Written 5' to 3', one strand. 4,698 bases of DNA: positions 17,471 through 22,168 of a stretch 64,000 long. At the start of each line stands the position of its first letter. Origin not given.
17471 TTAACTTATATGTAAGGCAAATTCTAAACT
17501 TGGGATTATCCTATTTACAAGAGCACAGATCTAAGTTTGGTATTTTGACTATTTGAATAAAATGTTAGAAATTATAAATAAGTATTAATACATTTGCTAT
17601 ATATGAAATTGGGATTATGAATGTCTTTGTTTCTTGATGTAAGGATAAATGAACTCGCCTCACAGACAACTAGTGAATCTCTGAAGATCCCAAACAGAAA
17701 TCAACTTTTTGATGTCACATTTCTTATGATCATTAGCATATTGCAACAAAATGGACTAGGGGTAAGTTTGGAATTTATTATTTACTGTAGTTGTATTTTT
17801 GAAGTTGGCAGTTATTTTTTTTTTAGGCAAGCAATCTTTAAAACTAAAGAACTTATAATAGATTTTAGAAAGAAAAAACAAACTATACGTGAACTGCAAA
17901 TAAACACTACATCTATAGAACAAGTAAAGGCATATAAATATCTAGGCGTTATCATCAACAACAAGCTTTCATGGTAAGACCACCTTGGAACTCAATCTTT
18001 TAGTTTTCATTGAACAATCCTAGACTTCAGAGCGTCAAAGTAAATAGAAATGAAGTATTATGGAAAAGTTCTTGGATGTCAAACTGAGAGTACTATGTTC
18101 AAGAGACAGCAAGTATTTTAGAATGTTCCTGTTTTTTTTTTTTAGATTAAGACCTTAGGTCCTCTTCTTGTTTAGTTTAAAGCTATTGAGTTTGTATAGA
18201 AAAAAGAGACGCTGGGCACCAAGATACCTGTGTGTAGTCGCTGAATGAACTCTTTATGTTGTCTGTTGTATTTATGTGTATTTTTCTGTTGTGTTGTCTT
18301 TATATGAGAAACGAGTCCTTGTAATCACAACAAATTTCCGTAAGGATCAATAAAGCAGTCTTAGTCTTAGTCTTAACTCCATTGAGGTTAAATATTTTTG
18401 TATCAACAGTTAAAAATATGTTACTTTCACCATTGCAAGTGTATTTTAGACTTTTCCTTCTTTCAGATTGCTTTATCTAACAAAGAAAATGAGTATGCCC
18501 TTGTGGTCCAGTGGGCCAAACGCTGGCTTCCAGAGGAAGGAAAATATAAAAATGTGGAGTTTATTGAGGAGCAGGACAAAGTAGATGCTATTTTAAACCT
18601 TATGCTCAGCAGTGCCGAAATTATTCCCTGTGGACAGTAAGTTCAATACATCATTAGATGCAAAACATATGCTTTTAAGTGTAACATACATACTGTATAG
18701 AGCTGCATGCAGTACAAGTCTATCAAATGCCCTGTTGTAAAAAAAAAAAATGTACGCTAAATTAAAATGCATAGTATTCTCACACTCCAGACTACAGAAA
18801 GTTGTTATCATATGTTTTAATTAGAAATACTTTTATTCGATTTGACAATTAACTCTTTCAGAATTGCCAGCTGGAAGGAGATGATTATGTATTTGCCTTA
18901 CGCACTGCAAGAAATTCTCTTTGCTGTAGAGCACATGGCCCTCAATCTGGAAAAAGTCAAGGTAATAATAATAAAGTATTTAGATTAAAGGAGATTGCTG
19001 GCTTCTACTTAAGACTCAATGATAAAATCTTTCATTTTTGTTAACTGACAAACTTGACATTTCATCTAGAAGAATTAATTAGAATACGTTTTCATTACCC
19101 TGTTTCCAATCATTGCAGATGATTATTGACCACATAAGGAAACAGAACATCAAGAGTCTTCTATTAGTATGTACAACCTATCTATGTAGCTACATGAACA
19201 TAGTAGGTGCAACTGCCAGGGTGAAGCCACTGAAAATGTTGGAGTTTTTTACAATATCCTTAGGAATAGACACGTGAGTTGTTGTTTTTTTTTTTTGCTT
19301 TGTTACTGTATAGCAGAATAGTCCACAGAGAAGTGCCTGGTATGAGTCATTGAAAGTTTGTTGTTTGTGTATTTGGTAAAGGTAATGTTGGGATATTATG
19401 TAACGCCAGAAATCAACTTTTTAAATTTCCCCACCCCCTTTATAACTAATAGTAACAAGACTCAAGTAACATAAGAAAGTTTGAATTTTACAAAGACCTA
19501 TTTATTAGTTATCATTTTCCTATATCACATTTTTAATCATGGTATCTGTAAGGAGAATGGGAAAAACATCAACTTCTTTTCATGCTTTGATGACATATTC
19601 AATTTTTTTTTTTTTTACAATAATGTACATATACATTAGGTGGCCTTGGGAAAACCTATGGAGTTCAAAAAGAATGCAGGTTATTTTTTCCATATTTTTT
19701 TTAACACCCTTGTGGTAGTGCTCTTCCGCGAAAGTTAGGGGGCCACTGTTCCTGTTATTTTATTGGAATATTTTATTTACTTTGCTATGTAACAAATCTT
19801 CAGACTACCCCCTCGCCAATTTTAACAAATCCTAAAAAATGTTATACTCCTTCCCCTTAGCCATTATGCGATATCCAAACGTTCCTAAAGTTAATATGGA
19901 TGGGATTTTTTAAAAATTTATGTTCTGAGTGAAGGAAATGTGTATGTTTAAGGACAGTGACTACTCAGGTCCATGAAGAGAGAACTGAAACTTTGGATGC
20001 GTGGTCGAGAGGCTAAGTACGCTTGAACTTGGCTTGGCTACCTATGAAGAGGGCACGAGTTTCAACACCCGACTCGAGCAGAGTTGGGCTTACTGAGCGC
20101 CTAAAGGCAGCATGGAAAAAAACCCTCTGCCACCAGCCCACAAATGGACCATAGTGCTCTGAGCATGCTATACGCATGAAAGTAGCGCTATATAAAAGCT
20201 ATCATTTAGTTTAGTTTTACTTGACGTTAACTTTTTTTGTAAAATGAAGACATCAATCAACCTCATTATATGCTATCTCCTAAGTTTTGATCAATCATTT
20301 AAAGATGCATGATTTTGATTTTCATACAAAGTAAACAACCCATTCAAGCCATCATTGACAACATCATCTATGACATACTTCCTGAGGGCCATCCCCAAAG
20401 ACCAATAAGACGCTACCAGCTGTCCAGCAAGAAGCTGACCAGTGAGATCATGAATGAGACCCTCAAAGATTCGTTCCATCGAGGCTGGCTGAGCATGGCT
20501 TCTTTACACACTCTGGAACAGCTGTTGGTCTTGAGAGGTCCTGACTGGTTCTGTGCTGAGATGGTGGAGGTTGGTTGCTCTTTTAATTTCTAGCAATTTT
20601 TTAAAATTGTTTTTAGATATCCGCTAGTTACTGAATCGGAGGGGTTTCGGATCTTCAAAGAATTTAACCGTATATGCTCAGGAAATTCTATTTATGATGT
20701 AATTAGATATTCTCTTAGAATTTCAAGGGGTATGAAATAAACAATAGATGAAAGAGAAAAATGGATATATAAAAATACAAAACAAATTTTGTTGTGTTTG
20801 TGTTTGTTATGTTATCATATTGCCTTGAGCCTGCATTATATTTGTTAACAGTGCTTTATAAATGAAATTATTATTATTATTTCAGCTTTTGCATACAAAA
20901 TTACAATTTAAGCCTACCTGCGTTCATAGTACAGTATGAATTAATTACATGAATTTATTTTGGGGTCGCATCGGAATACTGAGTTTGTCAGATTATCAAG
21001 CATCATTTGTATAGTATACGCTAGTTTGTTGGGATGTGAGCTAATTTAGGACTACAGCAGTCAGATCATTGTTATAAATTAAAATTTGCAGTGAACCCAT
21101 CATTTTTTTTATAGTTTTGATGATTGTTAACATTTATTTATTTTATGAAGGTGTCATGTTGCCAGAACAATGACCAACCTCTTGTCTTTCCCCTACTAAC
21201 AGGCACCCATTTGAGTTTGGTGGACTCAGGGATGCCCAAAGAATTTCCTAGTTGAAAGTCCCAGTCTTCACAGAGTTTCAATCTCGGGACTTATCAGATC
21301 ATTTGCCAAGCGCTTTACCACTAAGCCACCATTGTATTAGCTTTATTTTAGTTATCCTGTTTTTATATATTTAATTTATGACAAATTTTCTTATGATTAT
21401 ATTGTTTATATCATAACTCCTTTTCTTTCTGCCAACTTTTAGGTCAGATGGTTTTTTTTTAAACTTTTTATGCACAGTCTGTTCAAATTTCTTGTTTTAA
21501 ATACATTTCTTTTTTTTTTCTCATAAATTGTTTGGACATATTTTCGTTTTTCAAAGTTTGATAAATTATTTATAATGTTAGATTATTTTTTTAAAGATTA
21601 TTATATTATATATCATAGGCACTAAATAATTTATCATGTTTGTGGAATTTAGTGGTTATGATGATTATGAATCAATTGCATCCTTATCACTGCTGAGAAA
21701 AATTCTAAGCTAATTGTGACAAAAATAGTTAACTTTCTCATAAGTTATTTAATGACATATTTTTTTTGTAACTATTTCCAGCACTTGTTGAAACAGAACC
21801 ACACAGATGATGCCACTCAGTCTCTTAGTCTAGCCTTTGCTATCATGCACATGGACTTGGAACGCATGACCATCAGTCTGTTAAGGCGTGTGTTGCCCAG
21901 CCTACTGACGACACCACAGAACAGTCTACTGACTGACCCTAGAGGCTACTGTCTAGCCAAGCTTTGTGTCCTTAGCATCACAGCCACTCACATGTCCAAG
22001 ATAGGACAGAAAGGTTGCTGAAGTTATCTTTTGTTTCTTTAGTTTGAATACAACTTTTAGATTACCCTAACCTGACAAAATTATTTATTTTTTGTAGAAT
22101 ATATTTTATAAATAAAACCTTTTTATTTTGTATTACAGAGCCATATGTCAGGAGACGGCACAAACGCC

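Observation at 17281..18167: Near-perfect 165-bp inverted repeat pair brackets MED24 exon 12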

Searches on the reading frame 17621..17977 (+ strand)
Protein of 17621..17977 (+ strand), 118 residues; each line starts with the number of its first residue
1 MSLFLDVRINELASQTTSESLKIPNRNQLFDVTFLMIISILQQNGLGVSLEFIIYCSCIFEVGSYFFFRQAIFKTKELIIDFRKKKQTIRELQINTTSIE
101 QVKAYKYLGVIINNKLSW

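Call 7: search_protein_families(library=pfam, proteins=[window:17621-17974:+], max_evalue=1)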
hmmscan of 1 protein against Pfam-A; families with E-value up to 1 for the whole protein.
seq(118 aa): 1 family
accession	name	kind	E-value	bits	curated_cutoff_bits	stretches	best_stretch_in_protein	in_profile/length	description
PF11277.13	Med24_N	-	4.5e-05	22.2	25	1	7-49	482-525/998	Mediator complex subunit 24 N-terminal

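Call 11: find_encoding_contigs(protein=window:17621-17977:+, flank=5000, max_places=10)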
Protein window:17621-17977:+ (118 aa): no gene with exactly this product is on record in the collection.

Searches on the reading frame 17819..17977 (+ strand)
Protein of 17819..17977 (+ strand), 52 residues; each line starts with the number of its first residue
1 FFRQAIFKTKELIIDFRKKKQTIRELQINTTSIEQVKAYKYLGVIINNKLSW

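Call 23: find_homologous_proteins(query=window:17828-17974:+, max_evalue=0.001)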
Query seq(49 aa) (49 aa): 1 proteins with E <= 0.001 among 3 candidates.
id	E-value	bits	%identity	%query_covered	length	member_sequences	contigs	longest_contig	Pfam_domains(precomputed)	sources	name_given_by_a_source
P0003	1.1e-6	45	58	92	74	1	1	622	-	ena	-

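Call 30: search_protein_representatives(protein=window:17819-17977:+)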
Query: 52 residues. Proteins with E-value up to 0.001 (for the whole library): 552; up to 1e-10: 3; up to 1e-30: 0. The best 150 are listed.
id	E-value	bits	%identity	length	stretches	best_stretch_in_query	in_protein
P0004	1.1e-14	68.6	34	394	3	7-52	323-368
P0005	4.9e-14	66.6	47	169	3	5-50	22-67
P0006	1.5e-11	58.9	45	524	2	6-52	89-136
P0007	2.6e-10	55.1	44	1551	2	6-52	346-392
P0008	1.0e-09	53.2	37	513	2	6-52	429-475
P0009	1.4e-09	52.8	60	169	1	6-52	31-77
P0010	2.6e-09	52.0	60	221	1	6-52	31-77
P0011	1.2e-08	49.9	60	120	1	5-51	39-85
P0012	1.7e-08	49.5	44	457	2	7-47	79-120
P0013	3.1e-08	48.7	50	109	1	5-52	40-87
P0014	3.4e-08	48.5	56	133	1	5-52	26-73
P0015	3.8e-08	48.4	39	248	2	12-52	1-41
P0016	5.7e-08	47.8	60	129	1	6-52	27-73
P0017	8.8e-08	47.3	54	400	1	7-52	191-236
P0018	1.3e-07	46.7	57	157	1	7-52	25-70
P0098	1.2e-05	40.6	50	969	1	6-51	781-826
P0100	1.3e-05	40.6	54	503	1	6-51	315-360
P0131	2.3e-05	39.8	51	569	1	6-52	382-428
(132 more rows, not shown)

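Call 51: search_protein_families(library=pfam, proteins=[P0098, P0131, P0100], max_evalue=0.001)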
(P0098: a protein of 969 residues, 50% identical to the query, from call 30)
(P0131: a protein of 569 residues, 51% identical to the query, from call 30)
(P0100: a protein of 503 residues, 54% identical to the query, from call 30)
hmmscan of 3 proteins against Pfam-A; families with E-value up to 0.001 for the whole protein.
P0098 (969 aa): 3 families
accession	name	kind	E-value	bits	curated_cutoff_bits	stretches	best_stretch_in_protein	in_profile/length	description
PF00078.32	RVT_1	-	6.2e-28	98.4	29.6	1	581-819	5-203/205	Reverse transcriptase (RNA-dependent DNA polymerase)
PF09004.15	ALKBH8_N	-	8.9e-12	44.9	21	1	830-868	4-42/42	Alkylated DNA repair protein alkB homolog 8, N-terminal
PF14529.12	Exo_endo_phos_2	-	4.6e-05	23.7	27.4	0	213-255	2-40/117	Endonuclease-reverse transcriptase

P0131 (569 aa): 2 families
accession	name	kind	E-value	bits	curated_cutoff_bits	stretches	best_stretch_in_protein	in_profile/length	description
PF00078.32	RVT_1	-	7.6e-27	94.8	29.6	1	175-422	1-205/205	Reverse transcriptase (RNA-dependent DNA polymerase)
PF09004.15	ALKBH8_N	-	2e-06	27.7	21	1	432-469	5-42/42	Alkylated DNA repair protein alkB homolog 8, N-terminal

P0100 (503 aa): 2 families
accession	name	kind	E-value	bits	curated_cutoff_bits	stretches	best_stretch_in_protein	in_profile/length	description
PF00078.32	RVT_1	-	1.7e-32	113.2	29.6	1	114-355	2-205/205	Reverse transcriptase (RNA-dependent DNA polymerase)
PF09004.15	ALKBH8_N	-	3.4e-05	23.8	21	1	364-402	4-42/42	Alkylated DNA repair protein alkB homolog 8, N-terminal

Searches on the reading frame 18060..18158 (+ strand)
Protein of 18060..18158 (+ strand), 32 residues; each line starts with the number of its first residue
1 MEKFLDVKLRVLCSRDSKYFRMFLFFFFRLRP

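Call 12: find_encoding_contigs(protein=window:18060-18158:+, flank=3000, max_places=10)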
Protein window:18060-18158:+ (32 aa): no gene with exactly this product is on record in the collection.

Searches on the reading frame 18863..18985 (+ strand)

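Call 28: search_protein_families(library=pfam, proteins=[window:18863-18985:+], max_evalue=1)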
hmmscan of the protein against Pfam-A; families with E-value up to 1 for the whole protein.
seq(41 aa): 1 family
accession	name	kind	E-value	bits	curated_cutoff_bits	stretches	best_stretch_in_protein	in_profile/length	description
PF11277.13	Med24_N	-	0.014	13.9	25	1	3-36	586-619/998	Mediator complex subunit 24 N-terminal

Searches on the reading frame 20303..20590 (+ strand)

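Call 28: search_protein_families(library=pfam, proteins=[window:20303-20590:+], max_evalue=1)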
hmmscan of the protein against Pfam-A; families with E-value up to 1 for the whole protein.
seq(96 aa): 2 families
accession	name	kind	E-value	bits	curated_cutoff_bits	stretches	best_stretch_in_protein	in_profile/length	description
PF11277.13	Med24_N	-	4.3e-11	42.1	25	1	15-89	682-759/998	Mediator complex subunit 24 N-terminal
PF17326.7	DUF5365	-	0.06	14.2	26.3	1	11-75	12-75/116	Family of unknown function (DUF5365)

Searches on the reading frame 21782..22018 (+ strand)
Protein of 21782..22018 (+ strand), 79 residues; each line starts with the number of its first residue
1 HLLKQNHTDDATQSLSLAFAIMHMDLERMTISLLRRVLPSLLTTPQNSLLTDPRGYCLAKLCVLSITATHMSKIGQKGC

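Call 28: search_protein_families(library=pfam, proteins=[window:21782-22018:+], max_evalue=1)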
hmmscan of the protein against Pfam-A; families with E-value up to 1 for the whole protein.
seq(79 aa): 1 family
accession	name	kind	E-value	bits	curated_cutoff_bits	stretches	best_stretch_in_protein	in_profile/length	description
PF11277.13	Med24_N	-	1.5e-18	66.8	25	1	1-76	760-836/998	Mediator complex subunit 24 N-terminal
